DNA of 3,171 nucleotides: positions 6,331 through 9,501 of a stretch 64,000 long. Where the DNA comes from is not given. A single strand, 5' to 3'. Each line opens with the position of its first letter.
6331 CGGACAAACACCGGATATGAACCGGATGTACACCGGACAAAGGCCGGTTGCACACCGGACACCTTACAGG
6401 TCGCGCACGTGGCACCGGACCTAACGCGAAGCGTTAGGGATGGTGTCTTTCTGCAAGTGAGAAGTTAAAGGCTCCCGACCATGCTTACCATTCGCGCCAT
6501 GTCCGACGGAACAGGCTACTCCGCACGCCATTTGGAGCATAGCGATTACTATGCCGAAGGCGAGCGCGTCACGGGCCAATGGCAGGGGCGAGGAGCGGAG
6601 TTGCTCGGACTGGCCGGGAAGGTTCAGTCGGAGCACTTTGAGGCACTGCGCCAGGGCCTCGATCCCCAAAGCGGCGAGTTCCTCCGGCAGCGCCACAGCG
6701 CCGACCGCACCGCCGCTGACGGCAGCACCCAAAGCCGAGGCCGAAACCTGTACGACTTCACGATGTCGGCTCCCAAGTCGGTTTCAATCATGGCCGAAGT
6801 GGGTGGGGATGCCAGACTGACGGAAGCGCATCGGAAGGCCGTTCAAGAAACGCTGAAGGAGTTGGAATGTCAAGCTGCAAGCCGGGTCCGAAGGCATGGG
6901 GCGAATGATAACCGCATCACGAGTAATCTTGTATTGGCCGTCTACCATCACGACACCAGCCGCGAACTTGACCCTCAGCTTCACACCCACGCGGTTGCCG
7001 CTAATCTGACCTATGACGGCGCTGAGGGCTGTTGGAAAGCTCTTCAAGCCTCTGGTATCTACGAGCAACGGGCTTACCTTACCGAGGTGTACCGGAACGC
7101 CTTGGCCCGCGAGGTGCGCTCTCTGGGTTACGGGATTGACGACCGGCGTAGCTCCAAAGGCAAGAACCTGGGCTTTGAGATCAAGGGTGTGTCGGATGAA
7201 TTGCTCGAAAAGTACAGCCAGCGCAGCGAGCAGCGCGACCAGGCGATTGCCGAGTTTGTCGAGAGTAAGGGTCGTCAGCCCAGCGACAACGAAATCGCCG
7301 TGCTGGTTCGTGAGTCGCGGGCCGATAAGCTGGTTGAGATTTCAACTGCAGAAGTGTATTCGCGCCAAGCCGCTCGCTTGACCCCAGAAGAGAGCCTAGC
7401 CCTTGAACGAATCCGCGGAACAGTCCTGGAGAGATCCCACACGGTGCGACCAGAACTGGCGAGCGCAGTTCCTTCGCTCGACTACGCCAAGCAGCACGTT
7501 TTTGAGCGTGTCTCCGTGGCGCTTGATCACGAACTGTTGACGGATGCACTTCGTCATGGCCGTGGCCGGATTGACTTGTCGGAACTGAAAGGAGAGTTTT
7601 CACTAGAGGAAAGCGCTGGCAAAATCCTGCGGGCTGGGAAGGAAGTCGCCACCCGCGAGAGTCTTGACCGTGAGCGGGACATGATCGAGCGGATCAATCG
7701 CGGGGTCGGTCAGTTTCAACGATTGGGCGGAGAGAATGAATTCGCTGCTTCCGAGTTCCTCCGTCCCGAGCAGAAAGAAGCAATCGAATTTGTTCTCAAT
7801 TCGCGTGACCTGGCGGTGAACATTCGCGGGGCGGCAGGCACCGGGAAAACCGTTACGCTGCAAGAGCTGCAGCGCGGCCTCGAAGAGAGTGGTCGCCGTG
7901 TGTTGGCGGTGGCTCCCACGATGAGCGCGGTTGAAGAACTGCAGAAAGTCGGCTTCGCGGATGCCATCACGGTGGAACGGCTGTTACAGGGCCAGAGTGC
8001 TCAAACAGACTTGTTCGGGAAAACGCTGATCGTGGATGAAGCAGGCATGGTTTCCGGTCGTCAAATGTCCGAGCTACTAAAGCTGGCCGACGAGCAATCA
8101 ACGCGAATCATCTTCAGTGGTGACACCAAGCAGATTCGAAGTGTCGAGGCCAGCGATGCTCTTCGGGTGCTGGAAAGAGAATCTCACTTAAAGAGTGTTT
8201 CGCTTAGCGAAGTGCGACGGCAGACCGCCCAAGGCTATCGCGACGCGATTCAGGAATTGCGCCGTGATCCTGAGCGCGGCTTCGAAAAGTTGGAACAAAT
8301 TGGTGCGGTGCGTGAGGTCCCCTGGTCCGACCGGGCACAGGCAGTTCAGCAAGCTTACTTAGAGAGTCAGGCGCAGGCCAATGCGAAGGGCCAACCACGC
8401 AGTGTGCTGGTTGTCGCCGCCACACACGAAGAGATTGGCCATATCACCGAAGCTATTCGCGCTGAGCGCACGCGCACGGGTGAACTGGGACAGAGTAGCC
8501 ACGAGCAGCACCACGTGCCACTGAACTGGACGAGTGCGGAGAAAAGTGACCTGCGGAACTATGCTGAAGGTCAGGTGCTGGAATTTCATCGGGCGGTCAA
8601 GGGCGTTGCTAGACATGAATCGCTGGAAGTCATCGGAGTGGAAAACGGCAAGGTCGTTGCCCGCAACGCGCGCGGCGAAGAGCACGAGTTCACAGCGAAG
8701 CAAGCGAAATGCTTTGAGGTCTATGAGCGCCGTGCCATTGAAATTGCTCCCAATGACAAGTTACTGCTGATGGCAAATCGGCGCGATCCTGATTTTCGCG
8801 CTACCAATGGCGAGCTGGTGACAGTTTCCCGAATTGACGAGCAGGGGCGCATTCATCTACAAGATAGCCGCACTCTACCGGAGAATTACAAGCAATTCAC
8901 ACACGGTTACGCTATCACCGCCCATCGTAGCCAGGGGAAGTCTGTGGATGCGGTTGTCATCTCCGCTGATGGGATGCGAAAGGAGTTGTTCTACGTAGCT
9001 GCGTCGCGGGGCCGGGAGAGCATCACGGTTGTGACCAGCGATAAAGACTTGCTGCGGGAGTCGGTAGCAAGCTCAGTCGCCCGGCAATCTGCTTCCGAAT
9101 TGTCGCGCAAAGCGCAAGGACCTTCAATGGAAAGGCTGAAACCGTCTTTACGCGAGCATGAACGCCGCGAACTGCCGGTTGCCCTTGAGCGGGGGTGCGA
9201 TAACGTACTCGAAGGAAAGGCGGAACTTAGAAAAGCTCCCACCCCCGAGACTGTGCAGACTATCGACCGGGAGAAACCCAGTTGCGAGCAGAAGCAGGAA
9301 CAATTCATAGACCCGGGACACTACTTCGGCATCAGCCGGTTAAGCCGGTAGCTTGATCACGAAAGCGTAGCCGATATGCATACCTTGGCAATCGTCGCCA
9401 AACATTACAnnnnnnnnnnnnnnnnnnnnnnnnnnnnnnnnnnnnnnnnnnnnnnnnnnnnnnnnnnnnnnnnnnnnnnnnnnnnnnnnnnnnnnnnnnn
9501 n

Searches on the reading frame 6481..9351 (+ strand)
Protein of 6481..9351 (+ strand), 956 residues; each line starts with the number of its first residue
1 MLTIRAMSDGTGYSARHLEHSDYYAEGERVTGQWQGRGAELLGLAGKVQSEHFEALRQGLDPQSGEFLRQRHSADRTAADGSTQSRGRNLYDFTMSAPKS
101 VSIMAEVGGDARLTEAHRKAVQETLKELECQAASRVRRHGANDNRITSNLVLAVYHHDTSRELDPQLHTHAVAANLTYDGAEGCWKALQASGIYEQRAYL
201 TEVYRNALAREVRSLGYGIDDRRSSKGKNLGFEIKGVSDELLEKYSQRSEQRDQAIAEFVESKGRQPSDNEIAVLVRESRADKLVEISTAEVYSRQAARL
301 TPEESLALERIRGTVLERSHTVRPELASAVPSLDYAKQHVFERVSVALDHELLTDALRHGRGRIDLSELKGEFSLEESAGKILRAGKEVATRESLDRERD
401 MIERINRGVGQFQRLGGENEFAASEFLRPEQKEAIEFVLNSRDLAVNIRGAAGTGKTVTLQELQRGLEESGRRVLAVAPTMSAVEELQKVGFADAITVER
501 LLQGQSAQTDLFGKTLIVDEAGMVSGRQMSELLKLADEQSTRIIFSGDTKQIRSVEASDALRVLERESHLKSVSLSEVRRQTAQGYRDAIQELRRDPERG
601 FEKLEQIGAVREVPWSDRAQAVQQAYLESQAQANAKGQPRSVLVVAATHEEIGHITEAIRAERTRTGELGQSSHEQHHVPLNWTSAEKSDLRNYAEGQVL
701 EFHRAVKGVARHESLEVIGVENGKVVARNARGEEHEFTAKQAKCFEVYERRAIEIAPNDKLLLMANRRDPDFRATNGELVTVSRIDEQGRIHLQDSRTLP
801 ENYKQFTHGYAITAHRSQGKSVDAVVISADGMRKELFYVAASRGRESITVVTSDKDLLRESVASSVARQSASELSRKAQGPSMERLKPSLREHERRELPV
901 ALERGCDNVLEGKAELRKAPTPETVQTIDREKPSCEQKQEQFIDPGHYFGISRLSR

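Call 3: search_protein_families(library=pfam, proteins=[window:6481-9351:+])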
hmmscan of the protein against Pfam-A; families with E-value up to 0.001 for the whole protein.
window:6481-9351:+ (956 aa): 12 families
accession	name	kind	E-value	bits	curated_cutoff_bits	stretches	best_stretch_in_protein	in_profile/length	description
PF08751.17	TrwC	-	2.5e-76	257.5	25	1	9-300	3-283/286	TrwC relaxase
PF13604.12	AAA_30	-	4.3e-42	144.4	27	1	427-613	2-189/191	AAA domain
PF13245.12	AAA_19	-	9.7e-17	61.8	25.1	1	431-555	1-132/134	AAA domain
PF01443.25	Viral_helicase1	-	7e-11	42.8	21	1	448-562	3-108/228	Viral superfamily 1 RNA helicase core domain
PF13086.12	AAA_11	-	7e-08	33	27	1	430-487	5-68/257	AAA domain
PF22232.2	TraI_hel_assoc_N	-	1.4e-07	32.5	27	1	450-545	1-97/99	TraI helicase-associated ssDNA bd, N-terminal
PF13401.12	AAA_22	-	1.5e-06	29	27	1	448-552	10-126/130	AAA domain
PF13538.12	UvrD_C_2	-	2.2e-06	27.8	27.4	1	808-851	1-52/52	UvrD-like helicase C-terminal domain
PF04851.21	ResIII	-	5.5e-05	23.6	22.5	1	427-488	4-70/164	Type III restriction enzyme, res subunit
PF13191.12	AAA_16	-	0.00041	21.3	32.6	0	441-507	22-84/167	AAA ATPase domain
PF02562.22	PhoH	-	0.00051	20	27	0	515-575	122-186/205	PhoH-like protein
PF00270.35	DEAD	-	0.0009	19.4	26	0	429-490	2-68/167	DEAD/DEAH box helicase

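Call 76: search_protein_families(library=ncbifam, proteins=[window:6481-9351:+], max_evalue=0.01)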
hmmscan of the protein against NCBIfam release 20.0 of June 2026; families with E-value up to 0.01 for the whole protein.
window:6481-9351:+ (956 aa): 12 families
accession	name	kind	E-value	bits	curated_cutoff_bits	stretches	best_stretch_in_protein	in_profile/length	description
TIGR02760.1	TraI_TIGR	equivalog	9.6e-94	315.1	929.85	3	1-260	1-261/1960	conjugative transfer relaxase/helicase TraI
NF010263.0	PRK13709.1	equivalog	7.9e-86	288.6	2212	3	13-264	13-253/1752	conjugative transfer relaxase/helicase TraI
NF041492.1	MobF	equivalog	7.2e-65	219.5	100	1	1-287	1-282/299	MobF family relaxase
TIGR02686.1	relax_trwC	domain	2.1e-59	201.5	145.5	1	18-263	6-248/286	conjugative relaxase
TIGR02768.1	TraA_Ti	equivalog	1e-47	162.9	590.45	1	374-871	305-735/751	Ti-type conjugative transfer relaxase TraA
NF010464.0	PRK13889.1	subfamily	4.2e-37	127.6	1015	2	403-672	322-589/992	conjugal transfer relaxase TraA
TIGR01448.2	helicase_RecD2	equivalog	3.1e-31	108.3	500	2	422-584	312-479/713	SF1B family DNA helicase RecD2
NF011300.0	PRK14712.1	equivalog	5.8e-25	86.8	2486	2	424-628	833-1045/1623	conjugative transfer relaxase/helicase TraI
NF010402.0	PRK13826.1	subfamily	3.3e-24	84.9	1317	2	420-608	375-563/1102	Dtr system oriT relaxase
TIGR01447.1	recD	equivalog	2.7e-17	62.6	310.15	2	398-594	117-351/597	exodeoxyribonuclease V subunit alpha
NF008127.0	PRK10875.1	equivalog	1e-10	40.8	671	2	446-560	204-316/619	exodeoxyribonuclease V subunit alpha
TIGR00376.1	TIGR00376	hypoth_equivalog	4.8e-09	35.2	348.9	1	425-487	157-218/639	IGHMBP2 family helicase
